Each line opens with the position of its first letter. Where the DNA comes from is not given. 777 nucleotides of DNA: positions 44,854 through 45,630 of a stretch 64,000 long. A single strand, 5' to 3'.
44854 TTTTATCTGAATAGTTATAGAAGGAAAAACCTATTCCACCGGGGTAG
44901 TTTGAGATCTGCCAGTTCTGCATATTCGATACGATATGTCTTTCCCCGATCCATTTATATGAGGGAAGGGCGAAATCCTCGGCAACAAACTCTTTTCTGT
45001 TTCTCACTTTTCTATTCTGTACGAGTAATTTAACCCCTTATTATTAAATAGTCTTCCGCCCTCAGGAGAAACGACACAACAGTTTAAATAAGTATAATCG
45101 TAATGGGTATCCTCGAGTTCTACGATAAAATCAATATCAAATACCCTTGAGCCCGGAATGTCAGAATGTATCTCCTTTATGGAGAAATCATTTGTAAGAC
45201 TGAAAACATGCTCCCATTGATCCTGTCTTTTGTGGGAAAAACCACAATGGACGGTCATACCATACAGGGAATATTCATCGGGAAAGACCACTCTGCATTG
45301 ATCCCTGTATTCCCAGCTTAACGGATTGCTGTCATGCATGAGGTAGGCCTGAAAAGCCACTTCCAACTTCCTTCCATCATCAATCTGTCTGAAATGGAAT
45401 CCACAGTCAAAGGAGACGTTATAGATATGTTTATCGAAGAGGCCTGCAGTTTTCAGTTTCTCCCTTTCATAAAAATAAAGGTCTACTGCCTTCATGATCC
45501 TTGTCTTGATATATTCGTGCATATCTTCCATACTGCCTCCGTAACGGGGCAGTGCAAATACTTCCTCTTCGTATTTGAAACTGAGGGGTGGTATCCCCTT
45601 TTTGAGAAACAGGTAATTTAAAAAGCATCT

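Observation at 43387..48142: Intact, translationally coupled four-gene operon: double-HTH EEP enzyme, Fic protein, 139-aa unknown, two-HKD PLD protein. Candidate undescribed toxin/defence-type module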

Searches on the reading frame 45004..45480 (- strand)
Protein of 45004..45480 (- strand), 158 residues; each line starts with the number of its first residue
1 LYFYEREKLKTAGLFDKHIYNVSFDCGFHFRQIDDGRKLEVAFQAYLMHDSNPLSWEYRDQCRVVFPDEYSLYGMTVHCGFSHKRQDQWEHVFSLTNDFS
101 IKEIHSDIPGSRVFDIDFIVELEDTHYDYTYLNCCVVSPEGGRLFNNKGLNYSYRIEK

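Call 39: search_protein_families(library=pfam, proteins=[window:45004-45480:-], max_evalue=10)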
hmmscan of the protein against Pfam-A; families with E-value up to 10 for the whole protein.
window:45004-45480:- (158 aa): 0 families

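Call 59: predict_structure(alignment_id=A7)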
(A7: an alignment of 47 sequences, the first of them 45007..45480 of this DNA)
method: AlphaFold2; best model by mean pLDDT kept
length: 158 residues; sequences in the alignment: 47
mean_pLDDT: 91.8   pTM: 0.85
mean pLDDT of the five models: 91.8, 90.9, 90.7, 90.5, 89.8
residues with pLDDT >= 90: 109; 70-90: 49; 50-70: 0; < 50: 0
segments of 3 or more residues with pLDDT < 50: none
pLDDT, mean of each block of 10 residues (from residue 1): 82 87 91 92 96 93 94 96 94 94 93 96 91 94 85 91
secondary structure, 60 per line:
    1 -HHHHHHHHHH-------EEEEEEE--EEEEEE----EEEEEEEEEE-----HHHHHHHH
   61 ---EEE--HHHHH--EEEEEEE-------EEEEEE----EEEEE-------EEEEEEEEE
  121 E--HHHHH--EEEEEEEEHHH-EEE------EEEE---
elements in order: H2-11 E19-25 E28-33 E38-47 H53-60 E64-66 H69-73 E76-82 E90-95 E100-104 E112-121 H124-128 E131-138 E143-145 E152-155
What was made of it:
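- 45007..45480 (-): Fic C-terminal beta-sandwich domain ending in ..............; possibly CBM21-derived. AF2 pLDDT 91.8 (call 59).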

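Call 63: fold_search(model_id=the predicted structure, library=pdb)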
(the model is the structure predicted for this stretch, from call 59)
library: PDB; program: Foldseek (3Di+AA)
matches with E <= 10: 1995; with E <= 0.001: 0
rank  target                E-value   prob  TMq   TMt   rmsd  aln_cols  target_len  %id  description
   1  2eef_MODEL_1_A        2.5e-03  0.99  0.37  0.37  10.2       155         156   11  Solution structure of the CBM_21 domain from human protein phosphatase 1, regulatory (inhibitor) subunit 3B (released 2007-08-21)
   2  1z3g_L                7.8e-03  0.97  0.34  0.27   7.6       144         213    8  Crystal structure of complex between Pvs25 and Fab fragment of malaria transmission blocking antibody 2A8 (released 2005-12-06)
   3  8hs2_C                1.3e-02  0.91  0.32  0.25   9.2       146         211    8  Orphan GPR20 in complex with Fab046 (released 2023-03-08)
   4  5i30_L                1.4e-02  0.94  0.34  0.27   9.3       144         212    7  Crystal structure of the human astrovirus 2 neutralizing monoclonal antibody PL-2 Fab fragment at 1.9 A resolution (released 2016-04-13)
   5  9wai_F                1.4e-02  0.93  0.34  0.27   8.0       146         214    7  Yeast-expressed polio type 1 stablized virus-like particles with 3G10 Fab (released 2026-03-04)
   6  1baf_L                1.4e-02  0.97  0.33  0.27   5.7       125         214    6  2.9 ANGSTROMS RESOLUTION STRUCTURE OF AN ANTI-DINITROPHENYL-SPIN-LABEL MONOCLONAL ANTIBODY FAB FRAGMENT WITH BOUND HAP (released 1994-01-31)
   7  2vl5_B                1.4e-02  0.95  0.34  0.27   7.5       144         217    8  Structure of anti-collagen type II FAb CIIC1 (released 2008-03-18)
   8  5d1z_A                1.4e-02  0.92  0.33  0.27   8.4       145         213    7  IsdB NEAT1 bound by clone D4-10 (released 2016-09-14)
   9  7syy_L                1.5e-02  0.96  0.33  0.26   5.6       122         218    6  Hendra virus G protein head domain in complex with cross-neutralizing murine antibody hAH1.3 (released 2022-06-01)
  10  5uem_L                1.5e-02  0.93  0.34  0.27   8.4       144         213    7  Crystal structure of 354NC37 Fab in complex with HIV-1 clade AE strain 93TH057 gp120 (released 2018-01-10)
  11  7rdl_A                1.5e-02  0.93  0.34  0.27   8.4       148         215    6  Crystal structure of PCDN-22A, an anti-HIV antibody from the PCDN bnAb lineage (released 2021-11-10)
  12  8fe4_L                1.6e-02  0.92  0.33  0.27   7.7       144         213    8  Structure of dengue virus (DENV2) in complex with prM13, an anti-PrM monoclonal antibody (released 2023-02-01)
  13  3hfm_L                1.8e-02  0.95  0.35  0.28   7.2       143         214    8  STRUCTURE OF AN ANTIBODY-ANTIGEN COMPLEX. CRYSTAL STRUCTURE OF THE HY/HEL-10 FAB-LYSOZYME COMPLEX (released 1989-07-12)
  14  7y1b_L                1.8e-02  0.92  0.34  0.27   7.7       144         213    6  3.2 angstrom cryo-EM structure of extracellular region of mouse Basigin-2 in complex with the Fab fragment of antibody (released 2023-06-14)
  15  7jks_L                1.8e-02  0.84  0.31  0.25   9.0       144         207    8  Crystal structure of vaccine-elicited broadly neutralizing VRC01-class antibody 2411a in complex with HIV-1 gp120 core (released 2021-06-09)
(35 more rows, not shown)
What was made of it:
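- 45007..45480 (-): The top Foldseek hit is CBM21 of PPP1R3B, but it is weak (E 2.5e-3, TM 0.37; call 63).
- On CBM21 (PF03370), Fic C-domain: The top fold hit is CBM21, but TM is 0.37 and the following hits are Ig folds (call 63).
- The Fic-C fold match is weak (TM 0.37) and is followed by generic Ig folds (call 63).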

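Call 74: search_solved_structures(query=A5, max_evalue=10)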
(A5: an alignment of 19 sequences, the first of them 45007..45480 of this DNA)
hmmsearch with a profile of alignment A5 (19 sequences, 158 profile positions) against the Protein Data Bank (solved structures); distinct sequences matched with E-value up to 10: 1.
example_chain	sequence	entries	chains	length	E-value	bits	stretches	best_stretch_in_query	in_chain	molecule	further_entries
3cki_B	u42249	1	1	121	1.4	11.9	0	71-94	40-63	Metalloproteinase inhibitor 3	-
